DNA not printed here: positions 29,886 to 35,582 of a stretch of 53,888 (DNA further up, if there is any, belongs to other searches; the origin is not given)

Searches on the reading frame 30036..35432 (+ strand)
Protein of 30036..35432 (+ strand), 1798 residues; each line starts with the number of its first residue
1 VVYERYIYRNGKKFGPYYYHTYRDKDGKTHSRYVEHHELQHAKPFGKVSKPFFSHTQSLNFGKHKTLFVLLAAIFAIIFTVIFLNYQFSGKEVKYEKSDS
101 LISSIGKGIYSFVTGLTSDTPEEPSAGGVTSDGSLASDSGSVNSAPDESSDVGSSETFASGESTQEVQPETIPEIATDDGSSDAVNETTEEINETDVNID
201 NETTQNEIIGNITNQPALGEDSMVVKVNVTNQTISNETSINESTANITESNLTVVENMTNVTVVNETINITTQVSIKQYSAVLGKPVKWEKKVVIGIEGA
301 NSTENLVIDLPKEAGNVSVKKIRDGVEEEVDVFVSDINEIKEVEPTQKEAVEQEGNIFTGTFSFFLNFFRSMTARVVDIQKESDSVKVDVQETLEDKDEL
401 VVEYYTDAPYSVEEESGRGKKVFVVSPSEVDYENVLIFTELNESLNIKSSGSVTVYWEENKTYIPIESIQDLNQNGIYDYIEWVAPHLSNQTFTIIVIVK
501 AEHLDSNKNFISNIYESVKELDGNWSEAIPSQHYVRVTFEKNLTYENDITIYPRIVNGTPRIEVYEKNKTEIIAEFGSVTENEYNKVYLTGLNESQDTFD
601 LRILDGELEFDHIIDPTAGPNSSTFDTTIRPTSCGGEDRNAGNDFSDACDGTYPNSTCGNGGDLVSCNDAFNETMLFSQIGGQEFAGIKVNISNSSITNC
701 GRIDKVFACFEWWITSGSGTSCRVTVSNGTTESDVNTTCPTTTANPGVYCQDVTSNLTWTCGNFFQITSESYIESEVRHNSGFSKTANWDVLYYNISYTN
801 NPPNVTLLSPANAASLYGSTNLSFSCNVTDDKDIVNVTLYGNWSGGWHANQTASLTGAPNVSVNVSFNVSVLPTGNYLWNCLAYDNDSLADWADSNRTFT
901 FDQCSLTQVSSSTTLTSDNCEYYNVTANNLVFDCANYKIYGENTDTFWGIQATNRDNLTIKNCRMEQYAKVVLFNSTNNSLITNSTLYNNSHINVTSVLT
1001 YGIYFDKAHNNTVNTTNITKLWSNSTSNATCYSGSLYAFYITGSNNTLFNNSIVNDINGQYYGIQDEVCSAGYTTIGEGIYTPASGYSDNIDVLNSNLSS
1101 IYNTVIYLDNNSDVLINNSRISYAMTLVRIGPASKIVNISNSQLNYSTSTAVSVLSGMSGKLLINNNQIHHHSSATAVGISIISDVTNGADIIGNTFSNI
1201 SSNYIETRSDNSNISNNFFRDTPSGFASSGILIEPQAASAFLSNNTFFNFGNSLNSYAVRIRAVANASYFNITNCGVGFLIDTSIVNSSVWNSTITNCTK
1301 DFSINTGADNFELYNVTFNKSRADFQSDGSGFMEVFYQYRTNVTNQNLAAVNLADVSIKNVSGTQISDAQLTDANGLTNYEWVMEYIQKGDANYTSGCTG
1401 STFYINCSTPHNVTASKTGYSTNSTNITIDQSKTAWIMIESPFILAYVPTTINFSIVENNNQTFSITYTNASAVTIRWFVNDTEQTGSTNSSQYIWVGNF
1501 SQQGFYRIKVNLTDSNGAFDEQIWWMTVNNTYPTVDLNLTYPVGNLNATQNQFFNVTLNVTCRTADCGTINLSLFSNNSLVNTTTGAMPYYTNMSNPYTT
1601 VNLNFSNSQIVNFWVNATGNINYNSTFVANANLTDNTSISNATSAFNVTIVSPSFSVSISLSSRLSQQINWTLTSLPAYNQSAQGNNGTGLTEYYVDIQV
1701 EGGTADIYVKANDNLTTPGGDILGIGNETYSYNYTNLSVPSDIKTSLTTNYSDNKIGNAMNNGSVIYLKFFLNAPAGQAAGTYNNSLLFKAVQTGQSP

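Call 7: search_protein_families(library=ncbifam, proteins=[window:30036-35432:+], max_evalue=0.01)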
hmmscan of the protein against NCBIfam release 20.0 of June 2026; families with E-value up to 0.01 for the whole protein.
window:30036-35432:+ (1798 aa): 0 families

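Call 8: search_protein_families(library=pfam, proteins=[window:30036-35432:+], max_evalue=0.01)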
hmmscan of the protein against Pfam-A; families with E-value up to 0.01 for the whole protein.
window:30036-35432:+ (1798 aa): 1 family
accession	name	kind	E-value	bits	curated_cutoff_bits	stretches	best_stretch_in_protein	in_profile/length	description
PF17957.7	Big_7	-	0.0077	17.3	24.1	1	803-844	1-42/70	Bacterial Ig domain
